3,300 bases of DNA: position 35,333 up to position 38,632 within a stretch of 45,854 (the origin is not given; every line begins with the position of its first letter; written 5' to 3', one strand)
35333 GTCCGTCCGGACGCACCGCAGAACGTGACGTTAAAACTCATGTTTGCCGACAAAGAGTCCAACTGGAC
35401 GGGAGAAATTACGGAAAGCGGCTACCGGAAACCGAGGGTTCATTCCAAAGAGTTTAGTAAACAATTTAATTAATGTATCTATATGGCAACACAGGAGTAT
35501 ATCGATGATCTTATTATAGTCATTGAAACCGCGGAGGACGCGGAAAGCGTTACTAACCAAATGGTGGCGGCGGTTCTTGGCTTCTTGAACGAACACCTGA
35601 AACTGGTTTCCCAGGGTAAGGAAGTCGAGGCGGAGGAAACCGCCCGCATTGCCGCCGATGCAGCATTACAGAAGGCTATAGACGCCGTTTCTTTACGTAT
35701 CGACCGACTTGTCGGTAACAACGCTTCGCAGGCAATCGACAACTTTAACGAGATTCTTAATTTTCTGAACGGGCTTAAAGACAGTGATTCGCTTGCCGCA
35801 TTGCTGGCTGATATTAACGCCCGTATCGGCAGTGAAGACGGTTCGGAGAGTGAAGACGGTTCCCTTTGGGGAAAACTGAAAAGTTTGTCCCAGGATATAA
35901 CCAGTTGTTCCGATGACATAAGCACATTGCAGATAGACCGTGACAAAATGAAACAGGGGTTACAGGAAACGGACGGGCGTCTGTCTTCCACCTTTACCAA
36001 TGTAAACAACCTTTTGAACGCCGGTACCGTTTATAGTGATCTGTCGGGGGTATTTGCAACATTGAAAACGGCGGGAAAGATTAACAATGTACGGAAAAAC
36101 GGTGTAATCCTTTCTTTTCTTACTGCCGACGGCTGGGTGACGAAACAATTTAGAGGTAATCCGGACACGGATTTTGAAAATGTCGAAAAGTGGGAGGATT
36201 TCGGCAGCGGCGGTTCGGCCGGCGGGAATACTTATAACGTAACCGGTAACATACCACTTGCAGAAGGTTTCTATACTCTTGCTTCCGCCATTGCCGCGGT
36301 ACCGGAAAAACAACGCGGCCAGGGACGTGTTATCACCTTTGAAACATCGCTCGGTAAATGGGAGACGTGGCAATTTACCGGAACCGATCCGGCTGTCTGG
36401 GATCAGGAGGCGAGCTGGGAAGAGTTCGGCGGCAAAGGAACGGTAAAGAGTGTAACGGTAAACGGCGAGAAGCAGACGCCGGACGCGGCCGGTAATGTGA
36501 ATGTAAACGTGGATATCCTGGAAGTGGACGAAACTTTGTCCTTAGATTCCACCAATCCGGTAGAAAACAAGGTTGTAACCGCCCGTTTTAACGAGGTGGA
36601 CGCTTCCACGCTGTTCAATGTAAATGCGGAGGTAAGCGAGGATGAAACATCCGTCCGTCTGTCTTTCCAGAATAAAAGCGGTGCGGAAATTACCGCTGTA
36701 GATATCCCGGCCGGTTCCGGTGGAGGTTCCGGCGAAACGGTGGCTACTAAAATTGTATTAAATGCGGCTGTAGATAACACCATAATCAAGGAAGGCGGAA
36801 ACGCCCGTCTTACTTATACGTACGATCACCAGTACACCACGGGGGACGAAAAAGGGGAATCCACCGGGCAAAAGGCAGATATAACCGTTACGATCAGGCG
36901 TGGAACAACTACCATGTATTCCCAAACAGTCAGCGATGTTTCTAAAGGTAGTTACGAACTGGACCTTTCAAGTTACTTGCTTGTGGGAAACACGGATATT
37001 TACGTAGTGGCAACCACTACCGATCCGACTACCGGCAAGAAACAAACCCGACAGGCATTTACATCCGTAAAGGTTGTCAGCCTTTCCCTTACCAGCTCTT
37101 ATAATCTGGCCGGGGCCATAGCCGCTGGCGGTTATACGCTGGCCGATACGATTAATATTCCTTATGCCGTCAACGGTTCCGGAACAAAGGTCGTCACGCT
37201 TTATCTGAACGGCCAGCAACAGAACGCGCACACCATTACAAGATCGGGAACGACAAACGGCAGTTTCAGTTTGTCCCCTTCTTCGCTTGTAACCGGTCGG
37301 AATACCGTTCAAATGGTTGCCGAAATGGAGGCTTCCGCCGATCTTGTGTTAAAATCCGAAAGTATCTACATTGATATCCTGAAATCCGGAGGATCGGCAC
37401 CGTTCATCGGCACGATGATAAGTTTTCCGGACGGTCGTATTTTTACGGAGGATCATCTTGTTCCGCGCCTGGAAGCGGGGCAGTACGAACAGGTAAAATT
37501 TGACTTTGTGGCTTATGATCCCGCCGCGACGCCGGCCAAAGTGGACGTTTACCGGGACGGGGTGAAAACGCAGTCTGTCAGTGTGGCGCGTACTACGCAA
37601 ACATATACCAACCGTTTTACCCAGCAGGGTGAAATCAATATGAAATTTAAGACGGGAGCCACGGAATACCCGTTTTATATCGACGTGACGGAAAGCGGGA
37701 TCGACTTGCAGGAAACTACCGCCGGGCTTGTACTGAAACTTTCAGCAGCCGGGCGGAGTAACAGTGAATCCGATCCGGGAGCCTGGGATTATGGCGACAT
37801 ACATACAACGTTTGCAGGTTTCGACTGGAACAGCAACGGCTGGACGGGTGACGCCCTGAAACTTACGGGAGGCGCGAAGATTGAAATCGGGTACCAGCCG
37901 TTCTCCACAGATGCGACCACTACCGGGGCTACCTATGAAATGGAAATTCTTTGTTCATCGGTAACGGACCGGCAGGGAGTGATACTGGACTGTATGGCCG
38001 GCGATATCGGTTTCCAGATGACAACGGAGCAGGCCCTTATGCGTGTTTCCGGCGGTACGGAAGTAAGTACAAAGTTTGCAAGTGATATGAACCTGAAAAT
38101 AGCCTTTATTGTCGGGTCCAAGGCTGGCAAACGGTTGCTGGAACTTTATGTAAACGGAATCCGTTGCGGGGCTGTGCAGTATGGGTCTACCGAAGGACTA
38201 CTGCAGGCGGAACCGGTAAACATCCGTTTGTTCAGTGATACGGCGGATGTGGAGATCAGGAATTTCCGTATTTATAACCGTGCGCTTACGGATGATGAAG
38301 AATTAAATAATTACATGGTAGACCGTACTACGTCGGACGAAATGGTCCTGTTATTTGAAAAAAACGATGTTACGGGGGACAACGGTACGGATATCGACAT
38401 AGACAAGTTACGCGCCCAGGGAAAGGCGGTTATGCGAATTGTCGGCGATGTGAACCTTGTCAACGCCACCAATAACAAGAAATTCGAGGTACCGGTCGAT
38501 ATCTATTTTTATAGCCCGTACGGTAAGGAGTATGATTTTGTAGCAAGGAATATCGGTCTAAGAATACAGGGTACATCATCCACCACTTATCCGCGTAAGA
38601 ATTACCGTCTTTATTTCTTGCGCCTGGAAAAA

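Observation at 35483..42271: The DGR target is a 2262-aa mosaic fibre combining LamG-like, CotH-like, leucine-rich-repeat and C-type-lectin-fold modules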

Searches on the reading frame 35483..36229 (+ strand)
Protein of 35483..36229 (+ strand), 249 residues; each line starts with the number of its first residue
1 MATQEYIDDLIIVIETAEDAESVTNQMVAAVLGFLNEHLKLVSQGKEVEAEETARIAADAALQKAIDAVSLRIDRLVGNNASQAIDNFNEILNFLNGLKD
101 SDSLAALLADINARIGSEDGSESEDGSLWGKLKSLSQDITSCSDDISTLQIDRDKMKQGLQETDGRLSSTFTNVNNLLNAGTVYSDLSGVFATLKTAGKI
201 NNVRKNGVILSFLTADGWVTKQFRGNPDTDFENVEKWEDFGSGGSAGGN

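Call 82: search_protein_families(library=phrogs, proteins=[window:35483-36229:+], max_evalue=0.001)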
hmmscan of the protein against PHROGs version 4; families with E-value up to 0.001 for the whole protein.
window:35483-36229:+ (249 aa): 2 families
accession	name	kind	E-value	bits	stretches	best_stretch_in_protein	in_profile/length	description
phrog_14959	-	unknown function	1.1e-05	23.4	1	150-245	332-437/2494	-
phrog_1056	-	tail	0.00017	21.5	1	72-173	297-405/582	fibritin neck whisker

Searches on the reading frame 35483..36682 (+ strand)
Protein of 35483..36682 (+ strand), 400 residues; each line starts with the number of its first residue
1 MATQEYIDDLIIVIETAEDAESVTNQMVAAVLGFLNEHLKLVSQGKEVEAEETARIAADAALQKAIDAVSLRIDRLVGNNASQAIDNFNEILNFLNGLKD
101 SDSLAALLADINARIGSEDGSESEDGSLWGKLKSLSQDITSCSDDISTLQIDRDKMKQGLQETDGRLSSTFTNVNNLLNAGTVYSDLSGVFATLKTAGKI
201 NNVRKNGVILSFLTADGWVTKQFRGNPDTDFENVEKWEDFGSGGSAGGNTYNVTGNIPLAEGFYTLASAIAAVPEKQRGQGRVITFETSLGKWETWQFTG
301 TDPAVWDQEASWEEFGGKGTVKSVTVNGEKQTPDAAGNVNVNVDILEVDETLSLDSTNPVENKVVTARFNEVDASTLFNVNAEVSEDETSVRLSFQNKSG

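Call 9: search_protein_families(library=pfam, proteins=[window:35483-36682:+], max_evalue=5)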
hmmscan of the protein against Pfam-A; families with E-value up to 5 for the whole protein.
window:35483-36682:+ (400 aa): 2 families
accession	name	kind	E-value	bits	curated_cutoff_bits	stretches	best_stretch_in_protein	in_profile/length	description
PF07000.17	DUF1308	-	0.029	14.8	26.9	1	81-149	57-125/163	Protein of unknown function (DUF1308)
PF10807.14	DUF2541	-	0.065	13.5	28.2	0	351-396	47-91/116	Domain of unknown function (DUF2541)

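Call 11: search_protein_families(library=phrogs, proteins=[window:35483-36682:+], max_evalue=0.01)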
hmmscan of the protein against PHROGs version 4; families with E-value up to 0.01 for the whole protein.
window:35483-36682:+ (400 aa): 1 family
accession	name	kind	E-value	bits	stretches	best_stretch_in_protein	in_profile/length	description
phrog_14959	-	unknown function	7.3e-33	113.6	1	149-400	254-489/2494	-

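Call 34: search_protein_families(library=ncbifam, proteins=[window:35483-36682:+], max_evalue=1)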
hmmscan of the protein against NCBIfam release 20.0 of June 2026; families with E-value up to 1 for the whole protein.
window:35483-36682:+ (400 aa): 1 family
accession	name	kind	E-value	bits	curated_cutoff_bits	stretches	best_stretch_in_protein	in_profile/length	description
TIGR03674.1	fen_arch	equivalog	0.013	14.6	351.95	1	315-353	179-217/338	flap endonuclease-1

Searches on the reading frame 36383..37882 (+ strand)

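Call 9: search_protein_families(library=pfam, proteins=[window:36383-37882:+], max_evalue=5)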
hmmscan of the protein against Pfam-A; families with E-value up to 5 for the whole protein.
window:36383-37882:+ (500 aa): 2 families
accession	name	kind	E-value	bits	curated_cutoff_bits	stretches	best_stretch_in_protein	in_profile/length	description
PF03853.21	YjeF_N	-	0.086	13.2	24.9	1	72-124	104-155/169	YjeF-related protein N-terminus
PF10807.14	DUF2541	-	0.11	12.9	28.2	0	51-98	47-93/116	Domain of unknown function (DUF2541)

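Call 11: search_protein_families(library=phrogs, proteins=[window:36383-37882:+], max_evalue=0.01)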
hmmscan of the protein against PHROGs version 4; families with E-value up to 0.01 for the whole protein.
window:36383-37882:+ (500 aa): 2 families
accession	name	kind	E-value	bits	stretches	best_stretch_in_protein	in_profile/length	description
phrog_14959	-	unknown function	2.8e-138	463.3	1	5-500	422-899/2494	-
phrog_24896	-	unknown function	2.3e-42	145.9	1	27-498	18-495/1110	-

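Call 34: search_protein_families(library=ncbifam, proteins=[window:36383-37882:+], max_evalue=1)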
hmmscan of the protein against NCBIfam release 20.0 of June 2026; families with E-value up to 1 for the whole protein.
window:36383-37882:+ (500 aa): 0 families

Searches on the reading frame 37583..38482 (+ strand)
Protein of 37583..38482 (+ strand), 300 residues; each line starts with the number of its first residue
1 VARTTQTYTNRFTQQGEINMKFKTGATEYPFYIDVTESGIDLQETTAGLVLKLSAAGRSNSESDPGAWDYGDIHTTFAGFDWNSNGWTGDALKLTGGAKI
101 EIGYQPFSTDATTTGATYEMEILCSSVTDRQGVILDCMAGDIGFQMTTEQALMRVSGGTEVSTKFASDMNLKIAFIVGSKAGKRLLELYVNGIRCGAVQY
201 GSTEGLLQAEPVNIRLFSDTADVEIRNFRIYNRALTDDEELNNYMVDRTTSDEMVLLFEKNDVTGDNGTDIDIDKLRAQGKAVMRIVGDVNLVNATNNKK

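Call 9: search_protein_families(library=pfam, proteins=[window:37583-38482:+], max_evalue=5)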
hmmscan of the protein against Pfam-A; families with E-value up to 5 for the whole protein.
window:37583-38482:+ (300 aa): 1 family
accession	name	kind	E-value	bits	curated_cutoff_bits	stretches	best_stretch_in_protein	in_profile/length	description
PF13385.13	Laminin_G_3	-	1.3e-05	25.8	27.6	1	111-239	14-149/151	Concanavalin A-like lectin/glucanases superfamily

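Call 11: search_protein_families(library=phrogs, proteins=[window:37583-38482:+], max_evalue=0.01)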
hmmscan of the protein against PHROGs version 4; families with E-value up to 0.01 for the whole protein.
window:37583-38482:+ (300 aa): 3 families
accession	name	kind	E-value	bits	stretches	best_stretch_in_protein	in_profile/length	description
phrog_14959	-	unknown function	1.6e-102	344.7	1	2-300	796-1116/2494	-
phrog_24896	-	unknown function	1.2e-39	137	1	3-281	384-695/1110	-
phrog_9915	-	unknown function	3.6e-12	45.4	1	27-262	339-593/1813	-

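Call 34: search_protein_families(library=ncbifam, proteins=[window:37583-38482:+], max_evalue=1)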
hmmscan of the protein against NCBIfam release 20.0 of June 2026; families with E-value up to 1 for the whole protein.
window:37583-38482:+ (300 aa): 0 families
